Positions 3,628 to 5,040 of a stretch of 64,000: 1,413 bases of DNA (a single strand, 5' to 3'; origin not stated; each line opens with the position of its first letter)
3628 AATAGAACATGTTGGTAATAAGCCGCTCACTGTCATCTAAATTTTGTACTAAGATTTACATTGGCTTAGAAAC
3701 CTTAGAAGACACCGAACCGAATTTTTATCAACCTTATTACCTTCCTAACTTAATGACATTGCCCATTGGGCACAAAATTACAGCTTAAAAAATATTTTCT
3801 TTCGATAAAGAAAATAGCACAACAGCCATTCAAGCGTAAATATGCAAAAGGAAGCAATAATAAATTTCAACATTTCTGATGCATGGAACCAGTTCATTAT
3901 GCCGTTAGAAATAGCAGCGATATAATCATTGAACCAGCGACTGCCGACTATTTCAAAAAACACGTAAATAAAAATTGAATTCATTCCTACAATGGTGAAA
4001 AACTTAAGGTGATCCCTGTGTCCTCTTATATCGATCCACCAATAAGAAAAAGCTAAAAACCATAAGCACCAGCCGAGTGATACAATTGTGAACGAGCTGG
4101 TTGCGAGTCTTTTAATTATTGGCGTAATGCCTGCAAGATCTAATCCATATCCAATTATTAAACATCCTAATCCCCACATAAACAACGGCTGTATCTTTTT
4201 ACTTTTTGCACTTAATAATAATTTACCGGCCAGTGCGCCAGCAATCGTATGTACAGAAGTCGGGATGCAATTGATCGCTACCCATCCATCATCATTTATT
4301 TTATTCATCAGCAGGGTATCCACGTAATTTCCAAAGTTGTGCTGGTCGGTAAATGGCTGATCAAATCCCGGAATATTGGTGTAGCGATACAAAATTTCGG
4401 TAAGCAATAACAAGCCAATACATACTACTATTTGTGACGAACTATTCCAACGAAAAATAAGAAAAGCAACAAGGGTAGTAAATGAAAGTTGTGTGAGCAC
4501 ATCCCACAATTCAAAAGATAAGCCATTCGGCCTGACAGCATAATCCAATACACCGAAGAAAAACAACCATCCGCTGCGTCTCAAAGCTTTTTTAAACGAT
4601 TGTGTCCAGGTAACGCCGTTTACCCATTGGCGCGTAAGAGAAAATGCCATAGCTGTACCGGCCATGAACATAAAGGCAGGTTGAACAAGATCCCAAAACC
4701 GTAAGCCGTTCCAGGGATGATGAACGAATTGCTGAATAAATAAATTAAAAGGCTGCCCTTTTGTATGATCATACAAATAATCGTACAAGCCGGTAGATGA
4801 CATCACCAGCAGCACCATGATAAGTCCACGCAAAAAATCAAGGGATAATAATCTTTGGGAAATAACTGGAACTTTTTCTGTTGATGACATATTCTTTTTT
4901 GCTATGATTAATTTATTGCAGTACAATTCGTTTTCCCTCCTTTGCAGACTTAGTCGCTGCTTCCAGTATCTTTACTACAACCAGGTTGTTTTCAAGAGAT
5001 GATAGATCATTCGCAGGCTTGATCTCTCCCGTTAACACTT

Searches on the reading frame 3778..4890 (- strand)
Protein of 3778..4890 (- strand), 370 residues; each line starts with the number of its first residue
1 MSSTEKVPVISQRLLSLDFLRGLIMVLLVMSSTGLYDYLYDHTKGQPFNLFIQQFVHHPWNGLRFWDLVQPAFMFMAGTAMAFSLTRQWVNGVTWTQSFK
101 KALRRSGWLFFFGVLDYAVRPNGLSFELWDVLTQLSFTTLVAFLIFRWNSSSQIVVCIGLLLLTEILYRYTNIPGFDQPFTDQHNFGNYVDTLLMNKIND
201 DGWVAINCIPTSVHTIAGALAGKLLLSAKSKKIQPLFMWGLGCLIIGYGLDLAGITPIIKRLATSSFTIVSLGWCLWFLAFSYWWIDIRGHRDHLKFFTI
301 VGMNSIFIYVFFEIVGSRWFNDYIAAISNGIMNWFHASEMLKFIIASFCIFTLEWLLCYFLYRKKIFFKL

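Call 59: search_protein_families(library=pfam, proteins=[window:3778-4890:-], max_evalue=0.00001)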
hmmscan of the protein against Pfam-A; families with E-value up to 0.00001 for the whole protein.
window:3778-4890:- (370 aa): 0 families

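Call 75: find_homologous_proteins(query=window:3778-4890:-, max_evalue=1e-20)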
Query window:3778-4890:- (370 aa): 5997 proteins with E <= 1e-20 among 8000 candidates; the best 120 are listed.
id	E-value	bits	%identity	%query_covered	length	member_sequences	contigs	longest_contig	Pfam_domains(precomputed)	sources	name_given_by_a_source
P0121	2.4e-223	759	88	100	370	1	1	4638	-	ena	-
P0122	2.6e-221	753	86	100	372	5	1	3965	-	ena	-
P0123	1.4e-217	740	85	100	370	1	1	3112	-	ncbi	ncbi:MAG: DUF5009 domain-containing protein [Ginsengibacter sp.]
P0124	2.4e-215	733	84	100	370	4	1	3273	-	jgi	-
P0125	1.1e-214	731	85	100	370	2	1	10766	-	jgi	-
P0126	2.2e-213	726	85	100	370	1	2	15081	-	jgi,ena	-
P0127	2.7e-212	723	84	99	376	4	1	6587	-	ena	-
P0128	9.1e-212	721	82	100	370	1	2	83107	-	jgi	jgi:predicted acyltransferase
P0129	1.8e-209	714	83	100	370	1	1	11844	-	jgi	jgi:predicted acyltransferase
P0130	1.9e-208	710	82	100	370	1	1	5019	-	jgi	jgi:predicted acyltransferase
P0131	2.4e-208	710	82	100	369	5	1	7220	-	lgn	-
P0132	5.0e-207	706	82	100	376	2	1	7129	-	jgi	jgi:predicted acyltransferase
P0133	8.7e-206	701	86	92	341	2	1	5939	-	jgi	jgi:predicted acyltransferase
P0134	9.1e-206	701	82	97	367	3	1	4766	-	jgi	-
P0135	6.0e-205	699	82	98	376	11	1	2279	-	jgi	jgi:predicted acyltransferase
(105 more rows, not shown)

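Call 76: find_encoding_contigs(protein=P0121, flank=6000, max_places=2)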
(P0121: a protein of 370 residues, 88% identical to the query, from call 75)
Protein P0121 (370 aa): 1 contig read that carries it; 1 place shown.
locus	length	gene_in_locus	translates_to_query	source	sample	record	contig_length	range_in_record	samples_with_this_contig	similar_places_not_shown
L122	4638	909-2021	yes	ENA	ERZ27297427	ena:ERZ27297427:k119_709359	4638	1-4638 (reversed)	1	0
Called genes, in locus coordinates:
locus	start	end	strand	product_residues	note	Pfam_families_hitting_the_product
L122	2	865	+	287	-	?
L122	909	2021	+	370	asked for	-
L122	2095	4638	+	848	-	?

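Call 77: find_encoding_contigs(protein=P0126, flank=6000, max_places=2)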
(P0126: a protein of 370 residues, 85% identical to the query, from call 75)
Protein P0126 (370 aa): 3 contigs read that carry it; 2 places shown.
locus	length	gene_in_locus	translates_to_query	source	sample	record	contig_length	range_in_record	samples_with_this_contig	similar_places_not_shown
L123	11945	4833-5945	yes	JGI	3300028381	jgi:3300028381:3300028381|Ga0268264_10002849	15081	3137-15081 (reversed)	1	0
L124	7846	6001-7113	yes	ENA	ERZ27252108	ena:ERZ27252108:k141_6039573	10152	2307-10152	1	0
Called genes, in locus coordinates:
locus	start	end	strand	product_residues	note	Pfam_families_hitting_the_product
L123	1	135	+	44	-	?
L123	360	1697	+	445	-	PF01408:GFO_IDH_MocA, PF19051:GFO_IDH_MocA_C2, PF02894:GFO_IDH_MocA_C, PF22725:GFO_IDH_MocA_C3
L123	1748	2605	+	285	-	PF04794:YdjC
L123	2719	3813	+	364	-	PF01408:GFO_IDH_MocA, PF22725:GFO_IDH_MocA_C3, PF02894:GFO_IDH_MocA_C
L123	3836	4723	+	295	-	PF08450:SGL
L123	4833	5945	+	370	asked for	-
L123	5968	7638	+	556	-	PF22422:MGH1-like_GH (faint)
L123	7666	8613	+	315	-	PF00389:2-Hacid_dh, PF02826:2-Hacid_dh_C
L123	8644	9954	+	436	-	PF13660:DUF4147, PF05161:MOFRL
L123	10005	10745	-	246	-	PF03740:PdxJ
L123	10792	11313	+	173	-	PF08922:DUF1905, PF13376:OmdA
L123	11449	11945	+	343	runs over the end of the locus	-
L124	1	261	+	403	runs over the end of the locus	PF05343:Peptidase_M42 (faint), PF01546:Peptidase_M20, PF07687:M20_dimer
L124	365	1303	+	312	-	PF01145:Band_7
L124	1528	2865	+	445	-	PF01408:GFO_IDH_MocA, PF19051:GFO_IDH_MocA_C2, PF02894:GFO_IDH_MocA_C, PF22725:GFO_IDH_MocA_C3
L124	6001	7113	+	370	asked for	-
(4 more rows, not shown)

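Call 78: find_encoding_contigs(protein=P0125, flank=6000, max_places=2)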
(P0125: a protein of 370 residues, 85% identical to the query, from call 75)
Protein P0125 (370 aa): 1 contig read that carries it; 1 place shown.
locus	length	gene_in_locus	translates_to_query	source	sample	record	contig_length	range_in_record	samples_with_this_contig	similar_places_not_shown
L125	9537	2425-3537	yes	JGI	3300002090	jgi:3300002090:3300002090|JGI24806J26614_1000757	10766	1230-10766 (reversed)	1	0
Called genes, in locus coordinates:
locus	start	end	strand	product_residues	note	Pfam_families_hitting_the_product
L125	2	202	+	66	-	?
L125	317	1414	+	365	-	PF01408:GFO_IDH_MocA, PF02894:GFO_IDH_MocA_C, PF22725:GFO_IDH_MocA_C3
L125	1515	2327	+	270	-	PF08450:SGL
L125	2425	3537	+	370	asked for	-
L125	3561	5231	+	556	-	PF22422:MGH1-like_GH (weak)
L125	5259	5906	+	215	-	PF00389:2-Hacid_dh, PF02826:2-Hacid_dh_C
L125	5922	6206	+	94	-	PF02826:2-Hacid_dh_C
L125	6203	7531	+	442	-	PF13660:DUF4147, PF05161:MOFRL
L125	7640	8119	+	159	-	PF06718:DUF1203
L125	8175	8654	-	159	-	PF01152:Bac_globin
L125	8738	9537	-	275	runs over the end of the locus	PF00753:Lactamase_B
